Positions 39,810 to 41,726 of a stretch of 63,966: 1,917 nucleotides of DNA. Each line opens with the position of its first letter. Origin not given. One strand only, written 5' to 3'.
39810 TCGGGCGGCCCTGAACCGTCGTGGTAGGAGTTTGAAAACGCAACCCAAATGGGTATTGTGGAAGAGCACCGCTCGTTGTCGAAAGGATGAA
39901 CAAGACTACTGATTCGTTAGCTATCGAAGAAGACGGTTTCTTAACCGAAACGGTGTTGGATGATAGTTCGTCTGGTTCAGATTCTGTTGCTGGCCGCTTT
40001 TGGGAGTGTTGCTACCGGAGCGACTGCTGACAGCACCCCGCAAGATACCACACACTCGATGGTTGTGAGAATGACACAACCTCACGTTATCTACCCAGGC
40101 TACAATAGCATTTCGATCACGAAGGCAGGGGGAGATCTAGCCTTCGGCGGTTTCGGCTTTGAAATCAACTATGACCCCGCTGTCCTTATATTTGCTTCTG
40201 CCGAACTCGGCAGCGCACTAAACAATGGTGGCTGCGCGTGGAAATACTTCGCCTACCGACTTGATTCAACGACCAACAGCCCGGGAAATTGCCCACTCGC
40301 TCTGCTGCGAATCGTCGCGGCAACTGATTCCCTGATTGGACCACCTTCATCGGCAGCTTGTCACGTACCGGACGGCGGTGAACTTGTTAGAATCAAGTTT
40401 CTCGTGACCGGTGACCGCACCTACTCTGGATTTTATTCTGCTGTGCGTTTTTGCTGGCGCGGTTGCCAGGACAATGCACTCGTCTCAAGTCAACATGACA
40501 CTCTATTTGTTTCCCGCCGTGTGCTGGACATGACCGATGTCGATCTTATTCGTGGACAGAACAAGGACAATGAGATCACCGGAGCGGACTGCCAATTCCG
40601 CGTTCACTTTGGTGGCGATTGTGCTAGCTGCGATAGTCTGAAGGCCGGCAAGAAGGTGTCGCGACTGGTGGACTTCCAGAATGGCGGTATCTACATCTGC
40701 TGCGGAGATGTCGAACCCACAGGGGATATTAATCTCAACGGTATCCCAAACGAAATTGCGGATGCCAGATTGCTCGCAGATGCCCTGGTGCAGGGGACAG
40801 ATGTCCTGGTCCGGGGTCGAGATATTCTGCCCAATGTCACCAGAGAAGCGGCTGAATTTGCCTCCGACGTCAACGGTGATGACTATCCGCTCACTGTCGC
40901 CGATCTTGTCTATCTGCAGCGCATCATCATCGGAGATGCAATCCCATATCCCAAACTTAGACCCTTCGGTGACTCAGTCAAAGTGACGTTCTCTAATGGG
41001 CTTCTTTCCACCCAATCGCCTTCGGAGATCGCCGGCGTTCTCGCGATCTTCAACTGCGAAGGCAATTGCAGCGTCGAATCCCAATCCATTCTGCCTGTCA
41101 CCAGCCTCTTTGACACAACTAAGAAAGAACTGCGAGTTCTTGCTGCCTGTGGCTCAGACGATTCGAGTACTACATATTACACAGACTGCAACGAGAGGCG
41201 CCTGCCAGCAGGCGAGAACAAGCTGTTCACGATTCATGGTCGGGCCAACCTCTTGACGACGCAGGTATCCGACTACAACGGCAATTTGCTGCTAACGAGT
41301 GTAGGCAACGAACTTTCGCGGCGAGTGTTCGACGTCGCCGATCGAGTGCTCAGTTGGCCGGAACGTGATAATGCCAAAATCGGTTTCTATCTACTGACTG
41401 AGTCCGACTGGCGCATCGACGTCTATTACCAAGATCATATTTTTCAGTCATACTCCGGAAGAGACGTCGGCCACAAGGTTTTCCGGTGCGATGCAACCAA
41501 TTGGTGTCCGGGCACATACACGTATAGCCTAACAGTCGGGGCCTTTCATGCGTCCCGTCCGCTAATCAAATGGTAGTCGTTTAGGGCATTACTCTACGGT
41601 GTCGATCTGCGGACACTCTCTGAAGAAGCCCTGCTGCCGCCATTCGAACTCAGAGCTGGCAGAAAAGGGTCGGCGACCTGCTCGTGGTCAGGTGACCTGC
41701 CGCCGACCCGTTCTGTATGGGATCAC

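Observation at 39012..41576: Adjacent genes combining cohesin-like and dockerin-like modules: possible scaffold or adaptor of a surface assembly system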

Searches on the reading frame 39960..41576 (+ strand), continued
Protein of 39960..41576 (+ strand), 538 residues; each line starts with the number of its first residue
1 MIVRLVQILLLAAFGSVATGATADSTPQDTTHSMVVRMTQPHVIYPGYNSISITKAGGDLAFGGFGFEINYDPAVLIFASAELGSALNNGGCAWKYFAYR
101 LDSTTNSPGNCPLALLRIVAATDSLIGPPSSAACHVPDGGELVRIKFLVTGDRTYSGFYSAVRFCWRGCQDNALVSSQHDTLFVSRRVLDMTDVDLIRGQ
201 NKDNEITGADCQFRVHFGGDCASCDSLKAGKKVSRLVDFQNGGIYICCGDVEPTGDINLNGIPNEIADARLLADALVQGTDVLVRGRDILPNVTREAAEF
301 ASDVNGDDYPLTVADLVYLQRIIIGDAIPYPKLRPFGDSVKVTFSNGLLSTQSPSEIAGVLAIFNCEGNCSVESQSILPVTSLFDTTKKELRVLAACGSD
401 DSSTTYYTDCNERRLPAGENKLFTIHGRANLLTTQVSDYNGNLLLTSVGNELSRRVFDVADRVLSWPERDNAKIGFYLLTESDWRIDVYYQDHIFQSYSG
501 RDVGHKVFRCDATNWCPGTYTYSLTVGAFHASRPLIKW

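Call 26: predict_structure(alignment_id=A1)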
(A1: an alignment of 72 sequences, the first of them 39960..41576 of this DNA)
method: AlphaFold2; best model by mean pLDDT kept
length: 538 residues; sequences in the alignment: 72
mean_pLDDT: 81.9   pTM: 0.57
mean pLDDT of the five models: 81.9, 81.5, 80.3, 79.8, 78.5
residues with pLDDT >= 90: 244; 70-90: 180; 50-70: 77; < 50: 37
segments of 3 or more residues with pLDDT < 50: 1-5, 9-11, 14-28, 456-461
pLDDT, mean of each block of 10 residues (from residue 1): 49 46 46 88 78 94 94 90 87 86 59 85 67 81 92 80 92 92 94 69 84 83 79 92 80 79 91 94 66 74 88 95 89 70 96 96 94 95 94 89 67 93 96 94 84 50 53 74 92 93 83 84 86 80
secondary structure, 60 per line:
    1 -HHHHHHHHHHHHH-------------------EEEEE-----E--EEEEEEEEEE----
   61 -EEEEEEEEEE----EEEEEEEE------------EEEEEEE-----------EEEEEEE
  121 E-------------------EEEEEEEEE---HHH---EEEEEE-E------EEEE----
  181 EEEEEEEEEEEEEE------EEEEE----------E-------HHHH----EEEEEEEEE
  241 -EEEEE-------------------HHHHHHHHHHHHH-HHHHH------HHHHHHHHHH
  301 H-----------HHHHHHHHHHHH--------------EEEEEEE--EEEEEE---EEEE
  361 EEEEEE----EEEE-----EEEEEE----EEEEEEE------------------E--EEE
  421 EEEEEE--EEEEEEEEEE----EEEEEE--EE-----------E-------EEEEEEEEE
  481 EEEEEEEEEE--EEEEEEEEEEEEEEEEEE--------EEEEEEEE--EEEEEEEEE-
elements in order: H2-14 E34-38 E47-56 E62-71 E76-83 E96-102 E114-121 E141-149 E159-164 E173-176 E181-194 E201-205 H224-227 E232-240 E242-246 H266-278 H280-284 H291-301 H313-324 E339-345 E348-353 E357-366 E371-374 E380-385 E390-396 E418-426 E429-438 E443-448 E472-490 E493-510 E519-526 E529-537
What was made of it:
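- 39960..40028 (+): Gene B signal peptide (about aa 1-23, no lipobox Cys). AF2 predicts an N-terminal helix and then a low-confidence stretch (call 26).
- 40710..40955 (+): Gene B internal dockerin variant, 'Bdoc' (aa 251-332). Two F-hand loops of 13 rather than 12 residues, and a long linker. Helix pattern in the AF2 model (call 26).
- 40962..41306 (+): Gene B beta-sandwich of unknown function, 'midB' (aa 335-449). It always follows Bdoc in the family. AF2 predicts all-beta with pLDDT mostly above 90 (call 26).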

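Call 30: fold_search(model_id=the predicted structure, library=pdb)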
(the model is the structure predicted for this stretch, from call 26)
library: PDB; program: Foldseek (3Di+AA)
matches with E <= 10: 1459; with E <= 0.001: 62
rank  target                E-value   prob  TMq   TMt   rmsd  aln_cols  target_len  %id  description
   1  3l8q_D                5.3e-08  1.00  0.19  0.29  17.8       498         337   10  Structure analysis of the type II cohesin dyad from the adaptor ScaA scaffoldin of Acetivibrio cellulolyticus (released 2010-05-05)
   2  4fl4_C                8.3e-08  1.00  0.23  0.39   4.9       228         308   14  Scaffoldin conformation and dynamics revealed by a ternary complex from the Clostridium thermocellum cellulosome (released 2012-06-27)
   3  4fl4_L                4.4e-07  1.00  0.23  0.38   5.8       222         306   14  Scaffoldin conformation and dynamics revealed by a ternary complex from the Clostridium thermocellum cellulosome (released 2012-06-27)
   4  4fl4_I                4.7e-07  1.00  0.23  0.38   5.3       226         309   14  Scaffoldin conformation and dynamics revealed by a ternary complex from the Clostridium thermocellum cellulosome (released 2012-06-27)
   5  2ccl_A                9.7e-07  1.00  0.21  0.68   6.3       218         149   15  THE S45A, T46A MUTANT OF THE TYPE I COHESIN-DOCKERIN COMPLEX FROM THE CELLULOSOME OF CLOSTRIDIUM THERMOCELLUM (released 2007-02-13)
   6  3ul4_A                1.3e-06  1.00  0.21  0.71   6.3       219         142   12  Crystal structure of Coh-OlpA(Cthe_3080)-Doc918(Cthe_0918) complex: A novel type I Cohesin-Dockerin complex from Clost (released 2012-11-28)
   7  2vn5_C                1.8e-06  1.00  0.22  0.72   8.0       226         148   16  The Clostridium cellulolyticum dockerin displays a dual binding mode for its cohesin partner (released 2008-05-20)
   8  5nrm_A                1.8e-06  1.00  0.21  0.72   6.9       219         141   12  Crystal structure of the sixth cohesin from Acetivibrio cellulolyticus' scaffoldin B in complex with Cel5 dockerin S51 (released 2018-01-31)
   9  6kge_A                1.9e-06  1.00  0.21  0.73   6.1       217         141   11  Crystal structure of CaDoc0917(R16D)-CaCohA2 complex at pH 5.5 (released 2020-07-08)
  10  4ums                  2.4e-06  1.00  0.22  0.67   8.3       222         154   13  The crystal structure of the seventh ScaB type I cohesin from Pseudobacteroides cellulosolvens (released 2015-05-06)
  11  2vn6_A                3.2e-06  1.00  0.22  0.71   5.6       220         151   16  The Clostridium cellulolyticum dockerin displays a dual binding mode for its cohesin partner (released 2008-05-13)
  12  1g1k_A                3.5e-06  1.00  0.22  0.75   4.8       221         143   14  COHESIN MODULE FROM THE CELLULOSOME OF CLOSTRIDIUM CELLULOLYTICUM (released 2000-11-22)
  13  4n2o_F                3.7e-06  1.00  0.24  0.63   4.9       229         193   10  Structure of a novel autonomous cohesin protein from Ruminococcus flavefaciens (released 2013-12-18)
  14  4wkz_B                4.0e-06  1.00  0.24  0.65   7.2       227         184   10  Complex of autonomous ScaG cohesin CohG and X-doc domains (released 2015-12-23)
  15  5lxv_C                4.7e-06  1.00  0.21  0.59  11.4       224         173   13  Crystal structure of Ruminococcus flavefaciens scaffoldin C cohesin in complex with a dockerin from an uncharacterized (released 2016-10-19)
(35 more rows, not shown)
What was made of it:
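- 40059..40703 (+): Gene B divergent cohesin domain, 'cohB' type (aa 34-248), about 70 residues longer than classical cohesins. The top 43 Foldseek hits are all cohesins, E 5e-8 to 1.6e-4 (call 30).
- On Cohesin (Pfam PF00963): For gene B the top 43 Foldseek PDB hits are all cohesins, TM-score to target 0.5-0.75 (call 30).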

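Call 40: find_related_loci(query=A1, collection=genome_contigs, flank=6000)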
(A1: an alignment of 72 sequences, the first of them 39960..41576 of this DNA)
Query A1 (538 aa) in genome_contigs; peptide patterns used: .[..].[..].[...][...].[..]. (x = any residue, [..] = any of these).
598 stretches matched a pattern (row limit reached: there are more); 496 encode a relative of the query (tblastn E <= 1e-3); the best 80 are kept; 77 distinct loci.
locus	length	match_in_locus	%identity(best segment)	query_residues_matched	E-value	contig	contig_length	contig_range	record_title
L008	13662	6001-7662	45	1-538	6e-143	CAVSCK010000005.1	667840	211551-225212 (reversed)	MAG: uncultured bacterium isolate MFD05942.bin.1.428 genome assembly, contig: contig_930, whole genome shotgun sequence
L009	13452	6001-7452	41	35-536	4e-104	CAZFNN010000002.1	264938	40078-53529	MAG TPA_asm: uncultured Ignavibacteria bacterium isolate SRP323723_co1_126 genome assembly, contig: NODE_22_length_26493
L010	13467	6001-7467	39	31-536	1e-98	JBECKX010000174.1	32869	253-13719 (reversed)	MAG: Candidatus Zixiibacteriota bacterium isolate ETDI71 k127_1436237, whole genome shotgun sequence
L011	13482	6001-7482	39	32-536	9e-99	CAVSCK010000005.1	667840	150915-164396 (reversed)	MAG: uncultured bacterium isolate MFD05942.bin.1.428 genome assembly, contig: contig_930, whole genome shotgun sequence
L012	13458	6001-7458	38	34-536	7e-97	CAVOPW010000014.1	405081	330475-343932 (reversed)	MAG: uncultured bacterium isolate MFD00032.bin.2.168 genome assembly, contig: contig_48370, whole genome shotgun sequenc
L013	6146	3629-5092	38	32-536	8e-97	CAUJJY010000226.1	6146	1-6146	MAG: candidate division Zixibacteria bacterium isolate KLAP179 genome assembly, contig: KLAP179_111505, whole genome sho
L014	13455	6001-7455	39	34-536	2e-96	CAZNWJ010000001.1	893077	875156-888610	MAG TPA_asm: uncultured Ignavibacteria bacterium isolate binchicken_co16_17 genome assembly, contig: NODE_1_length_89307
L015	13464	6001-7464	38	32-536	5e-96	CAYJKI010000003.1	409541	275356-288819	MAG TPA_asm: uncultured Ignavibacteria bacterium isolate ERP124720_co1_89 genome assembly, contig: NODE_25_length_409541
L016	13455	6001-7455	39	34-536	1e-95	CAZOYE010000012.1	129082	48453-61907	MAG TPA_asm: uncultured Ignavibacteria bacterium isolate SRP323723_co1_129 genome assembly, contig: NODE_113_length_1290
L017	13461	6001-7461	38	33-536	2e-95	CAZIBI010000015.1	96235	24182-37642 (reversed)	MAG TPA_asm: uncultured Ignavibacteria bacterium isolate binchicken_co199_86 genome assembly, contig: NODE_300_length_96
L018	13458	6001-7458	38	34-536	3e-95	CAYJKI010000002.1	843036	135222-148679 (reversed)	MAG TPA_asm: uncultured Ignavibacteria bacterium isolate ERP124720_co1_89 genome assembly, contig: NODE_8_length_843036_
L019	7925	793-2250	38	34-536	6e-95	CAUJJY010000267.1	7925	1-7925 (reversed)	MAG: candidate division Zixibacteria bacterium isolate KLAP179 genome assembly, contig: KLAP179_82908, whole genome shot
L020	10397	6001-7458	37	34-536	9e-95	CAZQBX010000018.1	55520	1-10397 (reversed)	MAG TPA_asm: uncultured Ignavibacteria bacterium isolate binchicken_co16_313 genome assembly, contig: NODE_950_length_55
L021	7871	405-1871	38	31-536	1e-92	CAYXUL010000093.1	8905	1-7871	MAG TPA_asm: uncultured Ignavibacteria bacterium isolate SRP214966_co3_82 genome assembly, contig: NODE_13604_length_890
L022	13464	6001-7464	38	32-536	8e-97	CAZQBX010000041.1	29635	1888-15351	MAG TPA_asm: uncultured Ignavibacteria bacterium isolate binchicken_co16_313 genome assembly, contig: NODE_2634_length_2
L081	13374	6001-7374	30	60-536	8e-57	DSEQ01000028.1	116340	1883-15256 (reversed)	MAG TPA_asm: Candidatus Zixiibacteriota bacterium isolate SpSt-1246 Ga0116196_1000009, whole genome shotgun sequence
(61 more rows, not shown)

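Call 46: search_protein_families(library=pfam, proteins=[L015:3507-4490:+, L015:4795-7473:+, L015:7662-10376:+, L015:10375-12753:+, L014:2613-4832:+, L014:4978-7464:+, L014:11705-12562:+, L081:10320-12596:+], max_evalue=0.01)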
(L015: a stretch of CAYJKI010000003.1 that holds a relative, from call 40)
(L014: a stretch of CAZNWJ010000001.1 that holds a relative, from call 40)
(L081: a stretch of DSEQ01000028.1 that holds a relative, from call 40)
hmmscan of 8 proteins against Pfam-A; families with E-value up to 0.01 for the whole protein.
L015:3507-4490:+ (328 aa): 1 family
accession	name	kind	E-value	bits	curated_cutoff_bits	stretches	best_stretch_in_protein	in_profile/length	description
PF00404.24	Dockerin_1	-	3.3e-10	40.4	22.9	1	265-318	2-56/57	Dockerin type I domain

L015:4795-7473:+ (893 aa): 3 families
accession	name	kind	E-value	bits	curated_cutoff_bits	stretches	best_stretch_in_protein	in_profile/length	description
PF18962.6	Por_Secre_tail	-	1.6e-08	35.1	27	1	818-890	3-74/75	Secretion system C-terminal sorting domain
PF05345.18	He_PIG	-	8.2e-06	26.6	24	0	230-306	9-96/96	Putative Ig domain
PF13860.13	FlgD_ig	-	2.1e-05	24.8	27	1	821-880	6-75/79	FlgD Ig-like domain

L015:7662-10376:+ (905 aa): 5 families
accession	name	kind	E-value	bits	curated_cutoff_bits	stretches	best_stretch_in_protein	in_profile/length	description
PF00963.24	Cohesin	-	1.7e-11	45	24.1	2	473-575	2-105/139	Cohesin domain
PF13860.13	FlgD_ig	-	4.7e-08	33.3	27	1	828-890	8-73/79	FlgD Ig-like domain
PF18962.6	Por_Secre_tail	-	1.3e-07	32.3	27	1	822-902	2-74/75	Secretion system C-terminal sorting domain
PF17963.7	Big_9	-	5.8e-06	27.5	23.6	1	393-464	15-88/89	Bacterial Ig domain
PF05345.18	He_PIG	-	0.00011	23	24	1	402-462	24-91/96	Putative Ig domain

L015:10375-12753:+ (793 aa): 8 families
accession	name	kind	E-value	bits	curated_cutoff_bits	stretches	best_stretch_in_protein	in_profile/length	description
PF00404.24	Dockerin_1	-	1.2e-09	38.6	22.9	1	496-550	2-56/57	Dockerin type I domain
PF05345.18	He_PIG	-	6.8e-09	36.5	24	1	242-340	1-95/96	Putative Ig domain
PF13860.13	FlgD_ig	-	2e-08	34.5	27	1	712-779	7-74/79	FlgD Ig-like domain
PF00963.24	Cohesin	-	5.2e-08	33.6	24.1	1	371-436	16-88/139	Cohesin domain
PF17963.7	Big_9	-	7.8e-07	30.3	23.6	1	240-332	1-83/89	Bacterial Ig domain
PF18962.6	Por_Secre_tail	-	0.00019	22.1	27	1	707-790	2-74/75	Secretion system C-terminal sorting domain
PF18981.6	InlK_D3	-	0.0043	17.5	25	1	310-340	45-75/75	Internalin K domain (D3/D4)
PF13585.12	CHU_C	-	0.0045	17.5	27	0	718-788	17-81/86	CHU_C Type IX secretion signal domain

L014:2613-4832:+ (740 aa): 2 families
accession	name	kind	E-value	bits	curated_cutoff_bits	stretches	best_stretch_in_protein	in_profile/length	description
PF13385.13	Laminin_G_3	-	2.5e-22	80.1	27.6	1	76-239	4-150/151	Concanavalin A-like lectin/glucanases superfamily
PF18962.6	Por_Secre_tail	-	1.3e-05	25.8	27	1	665-736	3-73/75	Secretion system C-terminal sorting domain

L014:4978-7464:+ (829 aa): 2 families
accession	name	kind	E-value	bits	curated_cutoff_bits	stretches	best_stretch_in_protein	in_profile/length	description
PF18962.6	Por_Secre_tail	-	5.7e-07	30.2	27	1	754-825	3-73/75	Secretion system C-terminal sorting domain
PF13860.13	FlgD_ig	-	0.0053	17.1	27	0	760-815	9-74/79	FlgD Ig-like domain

L014:11705-12562:+ (286 aa): 1 family
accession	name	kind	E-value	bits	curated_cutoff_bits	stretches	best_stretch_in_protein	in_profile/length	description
PF00404.24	Dockerin_1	-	6.9e-05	23.4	22.9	1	224-278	1-56/57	Dockerin type I domain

L081:10320-12596:+ (759 aa): 8 families
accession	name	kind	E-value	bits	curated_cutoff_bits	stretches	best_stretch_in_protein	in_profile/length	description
PF00963.24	Cohesin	-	6.6e-16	59.2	24.1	1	330-427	13-117/139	Cohesin domain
PF05345.18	He_PIG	-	3.1e-09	37.6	24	1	213-303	1-95/96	Putative Ig domain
PF13860.13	FlgD_ig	-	2e-08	34.5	27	1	695-743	24-72/79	FlgD Ig-like domain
PF17963.7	Big_9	-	0.00017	22.9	23.6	1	212-301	2-88/89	Bacterial Ig domain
PF13585.12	CHU_C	-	0.00017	22.1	27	1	694-754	27-81/86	CHU_C Type IX secretion signal domain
PF00801.26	PKD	-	0.00093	19.6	23.5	1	221-297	7-75/80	PKD domain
PF18962.6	Por_Secre_tail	-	0.0012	19.6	27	1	670-756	2-74/75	Secretion system C-terminal sorting domain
PF18911.6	PKD_4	-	0.0024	18.3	27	0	212-300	2-82/85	PKD domain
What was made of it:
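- Cluster paralogues score 33.6-59 bits (call 46).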

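Call 64: search_protein_families(library=ncbifam, proteins=[L015:4795-7473:+], max_evalue=10)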
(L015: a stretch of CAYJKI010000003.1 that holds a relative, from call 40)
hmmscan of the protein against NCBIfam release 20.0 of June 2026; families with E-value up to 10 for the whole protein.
L015:4795-7473:+ (893 aa): 3 families
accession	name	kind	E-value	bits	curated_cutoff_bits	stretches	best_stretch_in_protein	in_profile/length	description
TIGR04183.1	Por_Secre_tail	domain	8.1e-10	38.6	23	1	818-890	3-70/72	T9SS type A sorting domain-containing protein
NF052323.1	T9SSA_dep_M6i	equivalog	1.8e-06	26.2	600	1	814-891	958-1036/1043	T9SS-dependent M6-like inactivated metalloprotease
TIGR03660.1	T1SS_rpt_143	domain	0.019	14.9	66.05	1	376-412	86-122/143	T1SS-143 repeat domain-containing protein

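Call 76: search_protein_families(library=pfam, proteins=[P0038, P0040, P0053], max_evalue=0.001)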
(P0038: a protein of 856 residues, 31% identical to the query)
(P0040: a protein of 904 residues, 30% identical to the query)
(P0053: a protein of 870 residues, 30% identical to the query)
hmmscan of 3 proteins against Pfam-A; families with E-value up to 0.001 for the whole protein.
P0038 (856 aa): 6 families
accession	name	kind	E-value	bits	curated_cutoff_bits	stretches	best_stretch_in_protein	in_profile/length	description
PF18962.6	Por_Secre_tail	-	7.9e-09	36.1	27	1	776-852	2-74/75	Secretion system C-terminal sorting domain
PF05345.18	He_PIG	-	8.7e-09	36.1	24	1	184-273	1-95/96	Putative Ig domain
PF13860.13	FlgD_ig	-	1.1e-06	29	27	1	782-844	8-78/79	FlgD Ig-like domain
PF00963.24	Cohesin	-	9e-06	26.4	24.1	1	383-440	3-57/139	Cohesin domain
PF17963.7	Big_9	-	0.00014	23.1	23.6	0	275-358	1-79/89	Bacterial Ig domain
PF17803.7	Cadherin_4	-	0.00026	21.9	25.1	0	266-334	2-70/71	Bacterial cadherin-like domain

P0040 (904 aa): 4 families
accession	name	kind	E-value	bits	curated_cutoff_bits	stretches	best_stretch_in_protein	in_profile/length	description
PF13860.13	FlgD_ig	-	1.6e-10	41.3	27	1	831-893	13-77/79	FlgD Ig-like domain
PF18962.6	Por_Secre_tail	-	1.3e-07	32.2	27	1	822-901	2-74/75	Secretion system C-terminal sorting domain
PF00963.24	Cohesin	-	1.6e-06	28.8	24.1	1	420-474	2-56/139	Cohesin domain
PF13585.12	CHU_C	-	0.0005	20.6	27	0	840-899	27-81/86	CHU_C Type IX secretion signal domain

P0053 (870 aa): 5 families
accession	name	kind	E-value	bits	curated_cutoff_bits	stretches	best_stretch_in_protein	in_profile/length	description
PF18962.6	Por_Secre_tail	-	4.5e-12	46.5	27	1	793-867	2-74/75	Secretion system C-terminal sorting domain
PF05345.18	He_PIG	-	1.1e-09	39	24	1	199-279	11-93/96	Putative Ig domain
PF00963.24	Cohesin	-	1.7e-06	28.7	24.1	0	424-449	30-55/139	Cohesin domain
PF24908.1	Ig_SIBA-E_2nd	-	8.8e-06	26.3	27.8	1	208-279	19-86/117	Integrin beta-like protein A-E, second Ig-like domain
PF13860.13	FlgD_ig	-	9.5e-06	25.9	27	1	801-858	10-76/79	FlgD Ig-like domain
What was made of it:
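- On T9SS type A C-terminal sorting domain (TIGR04183 / PF18962): Long paralogues pass at 30-46 bits (calls 46, 76).
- Homologues pass the curated Cohesin cut-off (calls 46, 76).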

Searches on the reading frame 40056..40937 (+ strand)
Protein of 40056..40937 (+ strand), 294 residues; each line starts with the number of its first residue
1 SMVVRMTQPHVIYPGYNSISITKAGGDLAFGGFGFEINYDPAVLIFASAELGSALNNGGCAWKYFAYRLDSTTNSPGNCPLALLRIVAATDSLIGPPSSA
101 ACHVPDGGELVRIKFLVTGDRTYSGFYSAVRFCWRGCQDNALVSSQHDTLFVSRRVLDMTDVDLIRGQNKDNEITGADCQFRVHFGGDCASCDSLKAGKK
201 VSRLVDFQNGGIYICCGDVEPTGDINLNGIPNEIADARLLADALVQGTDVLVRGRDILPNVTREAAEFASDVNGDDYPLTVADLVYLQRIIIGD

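Call 73: search_protein_representatives(protein=window:40056-40937:+)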
Query: 294 residues. Proteins with E-value up to 0.001 (for the whole library): 1164; up to 1e-10: 859; up to 1e-30: 241. The best 150 are listed.
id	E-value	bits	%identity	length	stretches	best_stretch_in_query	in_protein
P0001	2.3e-197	670.6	100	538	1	1-294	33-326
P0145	2.4e-100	352.1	33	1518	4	19-294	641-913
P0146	4.7e-89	315.0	33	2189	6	18-294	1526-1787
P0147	1.2e-82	294.0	54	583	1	3-294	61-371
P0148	1.5e-78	280.5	35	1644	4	18-294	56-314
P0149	1.2e-74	267.7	33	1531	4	10-290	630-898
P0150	1.1e-68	248.1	32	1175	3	11-294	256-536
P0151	2.3e-66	240.5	33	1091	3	29-293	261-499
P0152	3.7e-66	239.8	32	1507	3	10-294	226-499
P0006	5.6e-66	239.3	48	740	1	3-294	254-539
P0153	1.3e-64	234.8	35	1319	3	29-294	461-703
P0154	3.6e-64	233.3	33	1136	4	16-214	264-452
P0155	2.9e-62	227.1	34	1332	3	29-294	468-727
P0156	7.5e-62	225.7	35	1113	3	19-294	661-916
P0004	3.9e-61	223.4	49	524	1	2-294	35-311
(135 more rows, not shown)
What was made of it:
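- Closest known: Non-cellulosomal cohesin/dockerin proteins. Different: Here the family has more than 1000 cluster representatives, tandem gene arrays and a T9SS signal (calls 40, 73).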

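Call 76: search_protein_families(library=pfam, proteins=[P0146, P0148], max_evalue=0.001)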
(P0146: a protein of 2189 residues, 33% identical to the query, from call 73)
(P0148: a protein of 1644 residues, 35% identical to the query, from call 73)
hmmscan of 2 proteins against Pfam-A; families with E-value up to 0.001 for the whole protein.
P0146 (2189 aa): 4 families
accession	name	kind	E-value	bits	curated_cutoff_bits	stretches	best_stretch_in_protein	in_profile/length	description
PF00963.24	Cohesin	-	1.8e-16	61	24.1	0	459-493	12-47/139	Cohesin domain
PF13860.13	FlgD_ig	-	1.7e-10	41.2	27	1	2115-2175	10-74/79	FlgD Ig-like domain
PF18962.6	Por_Secre_tail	-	5.1e-07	30.3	27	1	2107-2185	2-73/75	Secretion system C-terminal sorting domain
PF13585.12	CHU_C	-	5.4e-07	30.1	27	1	2123-2183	25-80/86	CHU_C Type IX secretion signal domain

P0148 (1644 aa): 2 families
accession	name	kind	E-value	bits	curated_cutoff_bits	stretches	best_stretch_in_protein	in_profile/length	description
PF00963.24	Cohesin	-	6.1e-09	36.6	24.1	0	41-96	3-58/139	Cohesin domain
PF00404.24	Dockerin_1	-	1e-08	35.7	22.9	1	1579-1634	1-56/57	Dockerin type I domain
